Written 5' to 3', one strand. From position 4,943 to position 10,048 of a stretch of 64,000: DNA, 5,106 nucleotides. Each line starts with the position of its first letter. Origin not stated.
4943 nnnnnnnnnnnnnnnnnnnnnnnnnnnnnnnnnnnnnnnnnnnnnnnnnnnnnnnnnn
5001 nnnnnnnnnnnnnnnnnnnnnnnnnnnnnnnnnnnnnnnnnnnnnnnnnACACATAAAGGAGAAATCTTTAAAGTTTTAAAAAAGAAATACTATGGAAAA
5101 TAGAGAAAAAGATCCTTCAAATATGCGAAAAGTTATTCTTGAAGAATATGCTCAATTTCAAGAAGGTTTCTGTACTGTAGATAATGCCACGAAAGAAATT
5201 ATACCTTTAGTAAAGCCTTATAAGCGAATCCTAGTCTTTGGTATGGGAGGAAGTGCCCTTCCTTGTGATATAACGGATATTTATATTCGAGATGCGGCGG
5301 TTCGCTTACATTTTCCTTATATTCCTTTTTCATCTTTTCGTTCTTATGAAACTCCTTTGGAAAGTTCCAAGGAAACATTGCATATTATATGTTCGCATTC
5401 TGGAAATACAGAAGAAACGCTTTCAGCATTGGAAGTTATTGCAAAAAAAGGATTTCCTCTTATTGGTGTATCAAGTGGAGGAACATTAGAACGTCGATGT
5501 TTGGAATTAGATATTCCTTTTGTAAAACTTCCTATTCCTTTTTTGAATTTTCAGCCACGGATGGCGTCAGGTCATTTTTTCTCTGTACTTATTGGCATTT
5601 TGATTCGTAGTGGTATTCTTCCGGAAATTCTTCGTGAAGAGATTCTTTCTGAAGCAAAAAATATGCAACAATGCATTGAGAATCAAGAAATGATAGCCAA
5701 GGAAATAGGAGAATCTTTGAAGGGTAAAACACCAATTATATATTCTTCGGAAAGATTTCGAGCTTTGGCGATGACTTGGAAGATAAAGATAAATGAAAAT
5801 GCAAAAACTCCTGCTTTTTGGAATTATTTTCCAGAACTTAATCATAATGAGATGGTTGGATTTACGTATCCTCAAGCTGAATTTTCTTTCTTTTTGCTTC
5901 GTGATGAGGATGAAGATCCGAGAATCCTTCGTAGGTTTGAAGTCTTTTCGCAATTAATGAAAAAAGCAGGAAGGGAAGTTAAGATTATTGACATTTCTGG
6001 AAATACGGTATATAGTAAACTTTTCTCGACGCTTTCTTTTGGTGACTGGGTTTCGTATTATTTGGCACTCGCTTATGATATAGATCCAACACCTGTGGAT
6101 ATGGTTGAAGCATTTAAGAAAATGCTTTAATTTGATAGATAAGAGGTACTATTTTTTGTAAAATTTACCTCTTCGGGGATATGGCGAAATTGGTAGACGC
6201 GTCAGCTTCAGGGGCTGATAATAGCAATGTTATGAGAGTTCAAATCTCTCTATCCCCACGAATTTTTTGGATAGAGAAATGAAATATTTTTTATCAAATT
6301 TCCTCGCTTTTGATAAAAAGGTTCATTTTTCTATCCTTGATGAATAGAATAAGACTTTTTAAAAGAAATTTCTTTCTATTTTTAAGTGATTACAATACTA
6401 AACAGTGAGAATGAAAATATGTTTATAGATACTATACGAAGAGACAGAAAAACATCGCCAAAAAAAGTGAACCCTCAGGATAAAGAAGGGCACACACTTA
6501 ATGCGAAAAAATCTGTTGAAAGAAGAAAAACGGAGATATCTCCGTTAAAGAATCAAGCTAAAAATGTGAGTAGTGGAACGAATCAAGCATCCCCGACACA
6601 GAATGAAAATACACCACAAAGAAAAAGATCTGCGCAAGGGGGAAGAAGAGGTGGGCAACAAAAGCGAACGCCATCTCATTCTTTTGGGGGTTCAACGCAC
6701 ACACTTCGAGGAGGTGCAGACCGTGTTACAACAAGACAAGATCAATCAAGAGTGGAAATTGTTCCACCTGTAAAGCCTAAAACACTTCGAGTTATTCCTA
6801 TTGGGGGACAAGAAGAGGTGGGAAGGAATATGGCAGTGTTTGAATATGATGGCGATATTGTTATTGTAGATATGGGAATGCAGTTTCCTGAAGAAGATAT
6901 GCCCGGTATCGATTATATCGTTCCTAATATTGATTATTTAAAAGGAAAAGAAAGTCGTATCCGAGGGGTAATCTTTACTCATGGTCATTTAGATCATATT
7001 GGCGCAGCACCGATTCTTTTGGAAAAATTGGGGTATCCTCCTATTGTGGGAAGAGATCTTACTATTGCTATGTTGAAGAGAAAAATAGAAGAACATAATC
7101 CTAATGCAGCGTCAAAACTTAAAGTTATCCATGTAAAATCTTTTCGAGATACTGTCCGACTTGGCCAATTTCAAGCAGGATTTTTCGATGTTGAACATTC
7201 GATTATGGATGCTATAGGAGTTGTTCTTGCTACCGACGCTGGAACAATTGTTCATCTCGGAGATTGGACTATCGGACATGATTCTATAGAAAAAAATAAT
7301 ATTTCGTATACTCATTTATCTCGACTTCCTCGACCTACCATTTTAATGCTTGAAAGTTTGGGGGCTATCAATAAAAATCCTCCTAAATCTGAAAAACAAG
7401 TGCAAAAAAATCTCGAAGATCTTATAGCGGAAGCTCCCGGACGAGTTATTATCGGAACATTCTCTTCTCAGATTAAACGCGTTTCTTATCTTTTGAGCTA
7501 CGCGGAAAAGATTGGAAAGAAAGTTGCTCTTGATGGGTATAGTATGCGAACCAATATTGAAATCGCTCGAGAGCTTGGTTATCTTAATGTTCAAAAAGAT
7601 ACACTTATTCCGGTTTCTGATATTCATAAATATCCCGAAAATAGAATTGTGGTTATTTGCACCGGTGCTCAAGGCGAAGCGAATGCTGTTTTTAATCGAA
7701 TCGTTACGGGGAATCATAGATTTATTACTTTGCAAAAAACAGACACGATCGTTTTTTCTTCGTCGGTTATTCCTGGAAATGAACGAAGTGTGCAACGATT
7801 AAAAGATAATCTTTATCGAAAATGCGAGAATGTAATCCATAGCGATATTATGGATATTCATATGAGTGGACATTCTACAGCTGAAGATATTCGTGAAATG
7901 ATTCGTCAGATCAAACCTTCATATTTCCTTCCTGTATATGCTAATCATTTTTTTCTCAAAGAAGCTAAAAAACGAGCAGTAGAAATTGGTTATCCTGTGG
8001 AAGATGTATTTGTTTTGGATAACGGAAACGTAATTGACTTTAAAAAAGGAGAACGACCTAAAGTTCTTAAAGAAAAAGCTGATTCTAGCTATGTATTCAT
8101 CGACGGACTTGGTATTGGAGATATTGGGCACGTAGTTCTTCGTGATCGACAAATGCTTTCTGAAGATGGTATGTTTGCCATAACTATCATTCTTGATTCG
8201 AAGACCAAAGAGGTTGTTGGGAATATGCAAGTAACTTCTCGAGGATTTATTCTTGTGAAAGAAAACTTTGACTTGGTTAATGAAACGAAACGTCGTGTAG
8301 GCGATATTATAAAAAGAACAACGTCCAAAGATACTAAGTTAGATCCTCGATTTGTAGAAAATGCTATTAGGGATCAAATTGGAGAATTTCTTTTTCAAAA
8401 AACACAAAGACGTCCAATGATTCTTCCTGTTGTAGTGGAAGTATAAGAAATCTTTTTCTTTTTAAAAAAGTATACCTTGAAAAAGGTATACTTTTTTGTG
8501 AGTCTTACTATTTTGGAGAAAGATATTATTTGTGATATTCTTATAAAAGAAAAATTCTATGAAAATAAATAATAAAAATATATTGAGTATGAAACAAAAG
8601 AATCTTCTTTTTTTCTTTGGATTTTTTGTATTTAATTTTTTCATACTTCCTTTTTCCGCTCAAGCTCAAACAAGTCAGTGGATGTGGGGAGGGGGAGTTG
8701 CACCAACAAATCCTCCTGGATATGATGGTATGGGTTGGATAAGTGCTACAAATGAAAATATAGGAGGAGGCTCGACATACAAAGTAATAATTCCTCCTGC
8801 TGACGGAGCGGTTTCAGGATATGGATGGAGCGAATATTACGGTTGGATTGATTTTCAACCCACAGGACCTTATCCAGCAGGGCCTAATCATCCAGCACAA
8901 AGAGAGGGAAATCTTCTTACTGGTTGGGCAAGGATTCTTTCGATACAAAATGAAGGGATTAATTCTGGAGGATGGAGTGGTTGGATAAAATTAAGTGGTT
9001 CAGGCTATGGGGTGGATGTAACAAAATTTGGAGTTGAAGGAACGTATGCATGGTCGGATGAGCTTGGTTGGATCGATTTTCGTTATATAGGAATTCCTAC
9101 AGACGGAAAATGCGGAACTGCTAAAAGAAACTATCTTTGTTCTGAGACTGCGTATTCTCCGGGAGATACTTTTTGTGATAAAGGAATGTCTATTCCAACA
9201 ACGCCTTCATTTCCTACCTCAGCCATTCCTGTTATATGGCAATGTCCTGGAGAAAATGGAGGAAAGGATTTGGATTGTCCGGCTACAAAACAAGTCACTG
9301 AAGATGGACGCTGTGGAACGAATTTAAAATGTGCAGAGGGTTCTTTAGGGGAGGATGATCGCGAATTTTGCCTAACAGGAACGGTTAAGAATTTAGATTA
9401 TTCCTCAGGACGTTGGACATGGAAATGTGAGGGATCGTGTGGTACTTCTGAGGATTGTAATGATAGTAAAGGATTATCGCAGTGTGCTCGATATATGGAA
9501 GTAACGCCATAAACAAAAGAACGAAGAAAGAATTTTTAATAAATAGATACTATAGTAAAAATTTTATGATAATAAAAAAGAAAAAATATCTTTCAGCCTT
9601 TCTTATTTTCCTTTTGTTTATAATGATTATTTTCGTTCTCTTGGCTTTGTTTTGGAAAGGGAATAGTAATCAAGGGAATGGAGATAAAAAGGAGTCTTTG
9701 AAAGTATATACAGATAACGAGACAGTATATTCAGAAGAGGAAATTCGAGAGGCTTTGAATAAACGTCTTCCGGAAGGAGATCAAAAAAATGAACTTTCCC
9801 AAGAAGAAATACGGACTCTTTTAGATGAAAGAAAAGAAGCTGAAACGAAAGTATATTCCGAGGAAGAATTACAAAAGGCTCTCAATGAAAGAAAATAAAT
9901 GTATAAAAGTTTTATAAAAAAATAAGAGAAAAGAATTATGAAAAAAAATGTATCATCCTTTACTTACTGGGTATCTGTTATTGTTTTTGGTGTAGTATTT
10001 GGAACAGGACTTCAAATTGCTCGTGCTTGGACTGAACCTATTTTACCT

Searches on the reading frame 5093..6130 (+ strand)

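Call 63: search_protein_families(library=pfam, proteins=[window:5093-6130:+])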
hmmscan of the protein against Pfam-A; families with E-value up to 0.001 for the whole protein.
window:5093-6130:+ (345 aa): 2 families
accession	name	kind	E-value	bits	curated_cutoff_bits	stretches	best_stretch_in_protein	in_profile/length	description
PF10432.14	bact-PGI_C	-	4.9e-46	156.9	24.5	1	202-345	5-151/151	Bacterial phospho-glucose isomerase C-terminal SIS domain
PF13580.11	SIS_2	-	7.8e-05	23.2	27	0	98-128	108-138/138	SIS domain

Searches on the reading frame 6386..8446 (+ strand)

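Call 63: search_protein_families(library=pfam, proteins=[window:6386-8446:+])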
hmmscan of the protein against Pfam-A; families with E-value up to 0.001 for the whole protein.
window:6386-8446:+ (686 aa): 5 families
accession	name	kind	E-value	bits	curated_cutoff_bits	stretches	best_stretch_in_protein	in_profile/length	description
PF22505.1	RNase_J_b_CASP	-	6.1e-42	142.8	27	1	352-476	2-126/126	Ribonuclease J, beta-CASP domain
PF17770.6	RNase_J_C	-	2.5e-27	96.3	23.8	1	584-686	1-102/102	Ribonuclease J C-terminal domain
PF00753.33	Lactamase_B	-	4.1e-11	43.6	22.7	1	146-262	5-120/196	Metallo-beta-lactamase superfamily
PF12706.13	Lactamase_B_2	-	2.9e-08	34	27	1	190-302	29-151/200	Beta-lactamase superfamily domain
PF07521.17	RMMBL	-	2.3e-05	24.7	21.6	1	488-535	8-57/63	Zn-dependent metallo-hydrolase RNA specificity domain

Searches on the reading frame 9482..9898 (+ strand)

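Call 63: search_protein_families(library=pfam, proteins=[window:9482-9898:+])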
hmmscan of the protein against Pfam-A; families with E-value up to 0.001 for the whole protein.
window:9482-9898:+ (138 aa): 1 family
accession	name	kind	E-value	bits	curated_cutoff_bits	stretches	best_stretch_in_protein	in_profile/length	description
PF12698.13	ABC2_membrane_3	-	9.1e-05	22.1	31.6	1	39-135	2-75/347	ABC-2 family transporter protein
